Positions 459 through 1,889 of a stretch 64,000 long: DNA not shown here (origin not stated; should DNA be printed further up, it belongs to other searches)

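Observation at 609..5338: Two-gene module: double zinc-ribbon coiled-coil protein plus a 1195-aa pure coiled-coil giant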

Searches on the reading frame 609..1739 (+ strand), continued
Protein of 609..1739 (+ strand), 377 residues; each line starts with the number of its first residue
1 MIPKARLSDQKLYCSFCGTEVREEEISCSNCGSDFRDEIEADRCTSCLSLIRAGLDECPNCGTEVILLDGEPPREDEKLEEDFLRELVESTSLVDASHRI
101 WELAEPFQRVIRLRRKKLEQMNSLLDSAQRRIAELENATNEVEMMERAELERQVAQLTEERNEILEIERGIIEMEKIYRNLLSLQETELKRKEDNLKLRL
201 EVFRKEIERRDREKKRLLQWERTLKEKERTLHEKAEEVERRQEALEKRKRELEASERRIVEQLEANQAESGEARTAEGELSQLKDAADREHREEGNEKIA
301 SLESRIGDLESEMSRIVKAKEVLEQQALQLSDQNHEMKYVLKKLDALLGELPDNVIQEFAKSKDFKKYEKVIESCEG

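Call 49: search_solved_structures(query=A2, max_evalue=0.01)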
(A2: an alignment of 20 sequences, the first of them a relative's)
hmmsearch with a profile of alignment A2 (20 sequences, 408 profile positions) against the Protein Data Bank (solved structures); distinct sequences matched with E-value up to 0.01: 16.
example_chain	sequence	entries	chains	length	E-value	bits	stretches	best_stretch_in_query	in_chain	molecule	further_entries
8p4y_A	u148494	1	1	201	0.00017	24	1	216-355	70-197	Protein origami triangle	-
9s4q_25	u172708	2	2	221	0.00037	22.8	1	179-316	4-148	Kinetochore protein SPC25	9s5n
9sob_V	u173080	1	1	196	0.0026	20.1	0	171-279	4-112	Nuclear pore complex protein NUP214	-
2ckl_B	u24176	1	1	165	0.0031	19.8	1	24-108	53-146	UBIQUITIN LIGASE PROTEIN RING2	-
7zr2_A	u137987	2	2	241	0.0039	19.5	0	161-356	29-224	Spike protein S2',Chimeric protein mimic of SARS-CoV-2 Spike HR1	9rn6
7aih_As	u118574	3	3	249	0.004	19.4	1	169-297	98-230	mL85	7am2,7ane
6ocu_B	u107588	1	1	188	0.0049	19.2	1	245-370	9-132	Phosphatidylinositol 3-kinase regulatory subunit alpha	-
6nuw_C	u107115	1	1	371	0.0051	19.1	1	328-384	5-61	Inner kinetochore subunit MCM21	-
5ubt_B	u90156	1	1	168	0.0057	18.9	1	245-370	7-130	Phosphatidylinositol 3-kinase regulatory subunit alpha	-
6g6w_B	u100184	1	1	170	0.008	18.5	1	245-370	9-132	Phosphatidylinositol 3-kinase regulatory subunit alpha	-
9l3r_B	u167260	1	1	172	0.0081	18.4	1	245-370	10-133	Phosphatidylinositol 3-kinase regulatory subunit alpha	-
5dxh_B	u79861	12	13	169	0.0081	18.4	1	245-370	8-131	Phosphatidylinositol 3-kinase regulatory subunit alpha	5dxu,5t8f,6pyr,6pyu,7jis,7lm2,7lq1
5vlr_B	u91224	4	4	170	0.0082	18.4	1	245-370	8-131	Phosphatidylinositol 3-kinase regulatory subunit alpha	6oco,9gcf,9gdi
6gaj_A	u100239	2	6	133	0.009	18.3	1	161-280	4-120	Outer capsid protein sigma-1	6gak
4ap4_A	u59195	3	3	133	0.0091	18.3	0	6-36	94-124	E3 UBIQUITIN LIGASE RNF4 | E3 UBIQUITIN-PROTEIN LIGASE RNF4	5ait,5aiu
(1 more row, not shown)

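Call 68: search_protein_families(library=padloc, proteins=[window:609-1739:+], max_evalue=0.01)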
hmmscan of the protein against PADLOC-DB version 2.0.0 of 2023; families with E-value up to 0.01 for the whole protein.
window:609-1739:+ (377 aa): 4 families
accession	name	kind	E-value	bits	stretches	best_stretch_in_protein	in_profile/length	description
PDLC03859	LmuB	-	3.4e-05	21.2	1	56-222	332-473/611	-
PDLC03865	LmuB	-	3.4e-05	20.2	1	113-352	275-800/1007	-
PDLC03868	LmuB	-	0.006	12.9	1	112-326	524-737/1035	-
PDLC00551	JetC2|JetC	-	0.0082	12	1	111-361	750-992/1365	DUF3584 domain; MukB-like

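Call 69: search_protein_families(library=phrogs, proteins=[window:609-1739:+], max_evalue=0.01)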
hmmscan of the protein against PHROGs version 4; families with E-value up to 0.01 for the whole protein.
window:609-1739:+ (377 aa): 4 families
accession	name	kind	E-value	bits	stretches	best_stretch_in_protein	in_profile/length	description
phrog_8436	-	unknown function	8.1e-06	26.9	1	11-38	63-90/110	-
phrog_9700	-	unknown function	0.00019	21.5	1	10-63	5-62/483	-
phrog_6586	-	unknown function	0.0011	19.9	0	11-38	3-30/129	-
phrog_31852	-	unknown function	0.01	17.3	1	8-36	91-119/121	-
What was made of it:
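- On Phage tape-measure / defence SMC-like (JetC, LmuB): Only weak partial hits to coiled-coil parts of the profiles (calls 68, 69).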

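Call 75: fold_search(model_id=the predicted structure, library=pdb)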
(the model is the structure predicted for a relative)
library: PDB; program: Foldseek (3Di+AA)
matches with E <= 10: 279; with E <= 0.001: 0
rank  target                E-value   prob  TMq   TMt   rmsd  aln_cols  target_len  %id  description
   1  8cr2_D                2.1e-01  0.94  0.19  0.30   6.5       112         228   16  Homo sapiens Get1/Get2 heterotetramer (a3' deletion variant) in complex with a Get3 dimer (released 2023-11-29)
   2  8g2z_0V               4.9e-01  0.14  0.13  0.21  31.6       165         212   15  48-nm doublet microtubule from Tetrahymena thermophila strain CU428 (released 2023-06-14)
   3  7pcv_A                5.5e-01  0.77  0.07  0.22   3.5        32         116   22  Crystal structure of RBM5 RRM1-zinc finger (released 2022-08-17)
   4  8otz_Cx               6.7e-01  0.25  0.12  0.22  18.3       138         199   16  48-nm repeat of the native axonemal doublet microtubule from bovine sperm (released 2023-11-22)
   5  8g2z_1V               8.6e-01  0.04  0.10  0.12  29.8       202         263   11  48-nm doublet microtubule from Tetrahymena thermophila strain CU428 (released 2023-06-14)
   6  6so5_C                9.2e-01  0.38  0.17  0.35   7.2       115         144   17  Homo sapiens WRB/CAML heterotetramer in complex with a TRC40 dimer (released 2020-09-09)
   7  4bay_A                1.0e+00  0.85  0.21  0.12   9.6       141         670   14  Phosphomimetic mutant of LSD1-8a splicing variant in complex with CoREST (released 2013-11-27)
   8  1k04                  1.0e+00  0.33  0.14  0.34  22.9       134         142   11  Crystal Structure of the Focal Adhesion Targeting Domain of Focal Adhesion Kinase (released 2002-01-30)
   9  8to0_b                1.0e+00  0.16  0.12  0.21  17.6       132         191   17  48-nm repeating structure of doublets from mouse sperm flagella (released 2023-11-01)
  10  7r7j_A                1.2e+00  0.11  0.10  0.07  10.1       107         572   12  Crystal structure of RadD with ADP (released 2022-04-13)
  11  2y48_A                1.3e+00  0.80  0.21  0.12   9.9       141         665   14  Crystal structure of LSD1-CoREST in complex with a N-terminal SNAIL peptide (released 2011-02-16)
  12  2x0l_A                1.3e+00  0.80  0.21  0.12   9.4       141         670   15  Crystal structure of a neuro-specific splicing variant of human histone lysine demethylase LSD1. (released 2010-03-02)
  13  3g67_B                1.3e+00  0.54  0.24  0.39   6.1       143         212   21  Crystal Structure of a Soluble Chemoreceptor from Thermotoga maritima (released 2009-07-28)
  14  9pbv_H                1.3e+00  0.18  0.13  0.29  31.1       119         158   18  21bin20S complex (NSF-alphaSNAP-2:1 syntaxin-1a:SNAP-25), non-hydrolyzing, class 11 (released 2025-08-06)
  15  2z5u                  1.3e+00  0.13  0.13  0.09  12.3       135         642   16  Crystal structure of Lysine-specific histone demethylase 1 (released 2008-04-01)
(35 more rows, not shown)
